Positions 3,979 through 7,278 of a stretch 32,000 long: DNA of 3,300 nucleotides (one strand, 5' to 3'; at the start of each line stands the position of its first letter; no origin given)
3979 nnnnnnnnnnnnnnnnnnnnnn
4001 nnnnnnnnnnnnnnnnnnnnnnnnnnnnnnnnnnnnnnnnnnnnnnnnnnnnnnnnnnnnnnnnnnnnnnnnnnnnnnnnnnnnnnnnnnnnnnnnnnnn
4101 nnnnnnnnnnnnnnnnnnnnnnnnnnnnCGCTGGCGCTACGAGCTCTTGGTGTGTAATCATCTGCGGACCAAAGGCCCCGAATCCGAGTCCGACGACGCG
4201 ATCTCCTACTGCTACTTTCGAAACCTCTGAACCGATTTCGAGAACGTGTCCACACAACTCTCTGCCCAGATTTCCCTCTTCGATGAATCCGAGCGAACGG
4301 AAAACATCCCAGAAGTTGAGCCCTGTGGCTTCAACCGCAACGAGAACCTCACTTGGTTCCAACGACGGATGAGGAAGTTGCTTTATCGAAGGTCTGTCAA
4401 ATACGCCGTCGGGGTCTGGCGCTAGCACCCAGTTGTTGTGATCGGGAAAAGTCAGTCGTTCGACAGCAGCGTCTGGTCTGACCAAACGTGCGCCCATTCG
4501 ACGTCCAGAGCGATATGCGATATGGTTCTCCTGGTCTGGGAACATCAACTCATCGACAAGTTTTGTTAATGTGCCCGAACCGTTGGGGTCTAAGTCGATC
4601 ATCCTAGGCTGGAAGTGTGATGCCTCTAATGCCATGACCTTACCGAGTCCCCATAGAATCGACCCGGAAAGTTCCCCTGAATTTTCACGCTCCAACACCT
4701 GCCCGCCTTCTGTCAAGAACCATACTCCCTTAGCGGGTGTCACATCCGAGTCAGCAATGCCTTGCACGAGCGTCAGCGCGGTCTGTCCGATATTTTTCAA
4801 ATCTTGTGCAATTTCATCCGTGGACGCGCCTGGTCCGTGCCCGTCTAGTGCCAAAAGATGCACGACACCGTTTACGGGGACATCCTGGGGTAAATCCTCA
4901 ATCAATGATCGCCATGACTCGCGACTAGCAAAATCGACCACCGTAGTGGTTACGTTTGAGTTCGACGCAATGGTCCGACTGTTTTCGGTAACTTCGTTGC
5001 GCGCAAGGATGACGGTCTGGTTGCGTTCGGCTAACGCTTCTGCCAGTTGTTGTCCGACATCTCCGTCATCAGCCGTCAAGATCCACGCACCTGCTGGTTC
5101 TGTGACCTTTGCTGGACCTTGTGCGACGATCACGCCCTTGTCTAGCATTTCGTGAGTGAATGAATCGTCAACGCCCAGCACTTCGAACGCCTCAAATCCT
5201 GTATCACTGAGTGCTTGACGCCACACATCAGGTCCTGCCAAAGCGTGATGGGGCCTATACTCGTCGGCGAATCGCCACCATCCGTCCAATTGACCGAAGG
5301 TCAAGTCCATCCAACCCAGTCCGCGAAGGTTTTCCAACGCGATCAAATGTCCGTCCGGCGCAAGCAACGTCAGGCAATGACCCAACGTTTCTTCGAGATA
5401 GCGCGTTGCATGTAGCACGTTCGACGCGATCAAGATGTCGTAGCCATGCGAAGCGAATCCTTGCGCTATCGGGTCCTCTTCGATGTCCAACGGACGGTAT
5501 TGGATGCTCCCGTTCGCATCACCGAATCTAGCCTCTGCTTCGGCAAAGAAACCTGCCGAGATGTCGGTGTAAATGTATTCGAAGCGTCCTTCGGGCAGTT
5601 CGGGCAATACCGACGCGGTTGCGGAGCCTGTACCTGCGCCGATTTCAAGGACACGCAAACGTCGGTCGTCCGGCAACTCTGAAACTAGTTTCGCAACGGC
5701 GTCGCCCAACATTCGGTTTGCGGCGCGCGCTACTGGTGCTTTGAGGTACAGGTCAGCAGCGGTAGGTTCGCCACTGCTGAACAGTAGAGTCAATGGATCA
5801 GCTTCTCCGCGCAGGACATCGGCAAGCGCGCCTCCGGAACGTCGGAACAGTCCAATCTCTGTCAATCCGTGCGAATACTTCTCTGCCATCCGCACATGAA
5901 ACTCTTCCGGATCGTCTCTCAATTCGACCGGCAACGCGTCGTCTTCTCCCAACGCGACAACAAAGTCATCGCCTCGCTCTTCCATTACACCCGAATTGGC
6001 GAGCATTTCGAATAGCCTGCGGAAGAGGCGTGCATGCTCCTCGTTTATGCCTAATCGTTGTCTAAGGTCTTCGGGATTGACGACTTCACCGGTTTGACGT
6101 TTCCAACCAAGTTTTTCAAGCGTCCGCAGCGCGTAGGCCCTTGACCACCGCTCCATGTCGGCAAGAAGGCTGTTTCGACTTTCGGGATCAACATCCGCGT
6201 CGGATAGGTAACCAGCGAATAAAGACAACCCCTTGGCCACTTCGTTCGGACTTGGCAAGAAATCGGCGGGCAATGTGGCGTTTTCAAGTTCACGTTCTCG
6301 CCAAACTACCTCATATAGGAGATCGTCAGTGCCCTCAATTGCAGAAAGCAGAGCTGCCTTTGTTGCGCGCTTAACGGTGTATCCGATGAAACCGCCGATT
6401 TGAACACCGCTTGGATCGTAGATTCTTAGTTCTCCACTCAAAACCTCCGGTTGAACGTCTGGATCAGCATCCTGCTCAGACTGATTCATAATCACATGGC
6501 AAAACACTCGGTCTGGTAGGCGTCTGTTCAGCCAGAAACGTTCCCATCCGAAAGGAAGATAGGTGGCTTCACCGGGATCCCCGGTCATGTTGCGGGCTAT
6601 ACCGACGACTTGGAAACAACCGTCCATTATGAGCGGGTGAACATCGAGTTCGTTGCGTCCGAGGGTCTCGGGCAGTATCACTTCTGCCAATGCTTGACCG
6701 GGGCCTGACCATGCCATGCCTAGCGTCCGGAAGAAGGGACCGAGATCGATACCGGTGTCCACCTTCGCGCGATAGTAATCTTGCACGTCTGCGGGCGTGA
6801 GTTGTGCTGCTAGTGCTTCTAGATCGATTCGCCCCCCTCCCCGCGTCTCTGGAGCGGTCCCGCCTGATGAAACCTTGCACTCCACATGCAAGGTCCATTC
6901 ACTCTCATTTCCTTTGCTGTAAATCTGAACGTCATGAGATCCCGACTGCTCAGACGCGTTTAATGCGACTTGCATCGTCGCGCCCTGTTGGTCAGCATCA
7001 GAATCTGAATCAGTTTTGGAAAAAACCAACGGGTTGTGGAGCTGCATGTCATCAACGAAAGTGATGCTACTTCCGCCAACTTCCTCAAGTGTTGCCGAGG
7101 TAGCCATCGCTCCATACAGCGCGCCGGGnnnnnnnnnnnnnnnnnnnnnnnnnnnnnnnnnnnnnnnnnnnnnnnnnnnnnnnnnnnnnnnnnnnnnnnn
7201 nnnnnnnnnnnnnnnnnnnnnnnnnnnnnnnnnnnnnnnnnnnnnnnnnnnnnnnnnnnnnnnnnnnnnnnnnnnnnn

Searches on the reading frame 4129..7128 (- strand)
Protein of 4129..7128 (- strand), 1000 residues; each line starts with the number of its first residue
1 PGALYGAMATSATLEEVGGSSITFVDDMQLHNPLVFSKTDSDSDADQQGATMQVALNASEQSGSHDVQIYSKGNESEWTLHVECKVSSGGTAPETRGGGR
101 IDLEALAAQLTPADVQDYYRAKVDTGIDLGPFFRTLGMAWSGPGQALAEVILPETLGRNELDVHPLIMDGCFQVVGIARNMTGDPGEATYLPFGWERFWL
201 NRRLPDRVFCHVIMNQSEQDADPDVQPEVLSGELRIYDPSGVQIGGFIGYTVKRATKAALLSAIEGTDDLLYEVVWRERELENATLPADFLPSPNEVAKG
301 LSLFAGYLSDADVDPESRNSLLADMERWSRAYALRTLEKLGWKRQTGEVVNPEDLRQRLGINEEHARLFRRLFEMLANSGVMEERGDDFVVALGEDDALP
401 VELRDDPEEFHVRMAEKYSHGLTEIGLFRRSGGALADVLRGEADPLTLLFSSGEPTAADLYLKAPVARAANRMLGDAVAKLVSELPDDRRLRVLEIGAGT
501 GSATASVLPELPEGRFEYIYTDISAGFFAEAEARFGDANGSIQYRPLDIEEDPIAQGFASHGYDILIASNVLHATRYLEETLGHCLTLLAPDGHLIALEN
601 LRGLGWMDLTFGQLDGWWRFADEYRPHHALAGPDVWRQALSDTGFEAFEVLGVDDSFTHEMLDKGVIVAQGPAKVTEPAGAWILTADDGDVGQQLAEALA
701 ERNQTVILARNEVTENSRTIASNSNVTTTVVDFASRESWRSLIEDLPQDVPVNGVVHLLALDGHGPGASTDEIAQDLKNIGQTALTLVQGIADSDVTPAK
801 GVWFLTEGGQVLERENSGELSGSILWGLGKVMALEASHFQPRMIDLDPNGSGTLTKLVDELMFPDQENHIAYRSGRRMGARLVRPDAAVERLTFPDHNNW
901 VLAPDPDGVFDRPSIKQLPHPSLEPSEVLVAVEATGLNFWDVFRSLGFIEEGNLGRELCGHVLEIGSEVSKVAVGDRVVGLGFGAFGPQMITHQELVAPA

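Call 34: search_protein_families(library=pfam, proteins=[window:4129-7128:-], max_evalue=0.001)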
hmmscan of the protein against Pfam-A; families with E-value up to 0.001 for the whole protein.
window:4129-7128:- (1000 aa): 8 families
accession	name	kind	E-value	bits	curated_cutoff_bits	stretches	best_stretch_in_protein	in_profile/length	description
PF14765.12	PS-DH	-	5.1e-21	75.4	23.7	1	106-260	10-164/166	Polyketide synthase dehydratase N-terminal domain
PF08242.18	Methyltransf_12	-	1e-16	61.9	30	1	494-595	1-98/98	Methyltransferase domain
PF13489.12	Methyltransf_23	-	2.8e-11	43.8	27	1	477-647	8-161/164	Methyltransferase domain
PF13649.12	Methyltransf_25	-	9.4e-09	36.3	27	1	493-593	1-97/97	Methyltransferase domain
PF08240.17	ADH_N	-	1.8e-08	35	23.5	1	925-979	2-61/104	Alcohol dehydrogenase GroES-like domain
PF08241.18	Methyltransf_11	-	4.6e-08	34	21.2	1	494-596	1-94/95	Methyltransferase domain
PF18558.8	HTH_51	-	1.3e-05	25.2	50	1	327-388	29-87/88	Methyltransferase, Helix-turn-helix domain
PF06080.18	DUF938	-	0.00082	19.6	27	0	467-576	4-114/202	Protein of unknown function (DUF938)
